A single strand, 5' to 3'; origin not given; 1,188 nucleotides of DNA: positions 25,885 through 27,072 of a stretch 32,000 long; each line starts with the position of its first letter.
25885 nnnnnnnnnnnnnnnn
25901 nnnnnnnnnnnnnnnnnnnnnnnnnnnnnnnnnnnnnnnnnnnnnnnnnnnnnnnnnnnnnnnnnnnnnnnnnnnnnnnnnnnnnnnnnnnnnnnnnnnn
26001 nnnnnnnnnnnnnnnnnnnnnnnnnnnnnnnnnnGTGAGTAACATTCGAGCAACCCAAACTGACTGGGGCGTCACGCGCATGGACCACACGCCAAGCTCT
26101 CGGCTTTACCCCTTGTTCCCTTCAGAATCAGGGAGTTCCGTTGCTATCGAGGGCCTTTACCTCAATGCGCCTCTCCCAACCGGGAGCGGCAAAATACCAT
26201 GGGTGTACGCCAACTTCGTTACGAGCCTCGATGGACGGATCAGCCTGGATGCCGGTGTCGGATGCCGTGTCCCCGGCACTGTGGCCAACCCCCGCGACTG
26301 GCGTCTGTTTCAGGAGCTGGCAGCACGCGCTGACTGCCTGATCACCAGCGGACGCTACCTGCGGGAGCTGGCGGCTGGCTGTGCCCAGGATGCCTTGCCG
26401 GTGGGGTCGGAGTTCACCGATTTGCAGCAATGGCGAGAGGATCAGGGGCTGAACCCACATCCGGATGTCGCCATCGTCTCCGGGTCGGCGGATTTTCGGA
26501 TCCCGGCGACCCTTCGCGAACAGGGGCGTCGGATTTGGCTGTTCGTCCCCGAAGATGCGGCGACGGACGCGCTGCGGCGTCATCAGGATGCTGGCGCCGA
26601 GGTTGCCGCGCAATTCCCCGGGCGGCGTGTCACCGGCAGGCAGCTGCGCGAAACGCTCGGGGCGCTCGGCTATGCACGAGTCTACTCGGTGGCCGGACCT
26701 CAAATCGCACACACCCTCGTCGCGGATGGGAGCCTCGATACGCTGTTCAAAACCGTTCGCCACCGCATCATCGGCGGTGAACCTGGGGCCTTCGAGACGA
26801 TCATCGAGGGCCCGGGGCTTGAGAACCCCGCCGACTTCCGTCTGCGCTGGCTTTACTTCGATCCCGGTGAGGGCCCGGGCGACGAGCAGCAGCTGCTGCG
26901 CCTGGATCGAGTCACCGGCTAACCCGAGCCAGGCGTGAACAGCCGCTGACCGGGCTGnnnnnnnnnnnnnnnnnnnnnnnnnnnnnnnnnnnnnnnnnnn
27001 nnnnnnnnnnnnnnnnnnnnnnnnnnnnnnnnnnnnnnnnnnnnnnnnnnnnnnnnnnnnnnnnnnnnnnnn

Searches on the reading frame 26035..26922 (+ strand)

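Call 49: search_protein_families(library=pfam, proteins=[window:26035-26922:+], max_evalue=0.00001)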
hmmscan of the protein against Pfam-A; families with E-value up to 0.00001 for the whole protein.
window:26035-26922:+ (295 aa): 1 family
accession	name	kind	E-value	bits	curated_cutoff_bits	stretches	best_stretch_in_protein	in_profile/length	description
PF01872.23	RibD_C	-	4.6e-08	33.6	24.1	1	55-254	1-174/197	RibD C-terminal domain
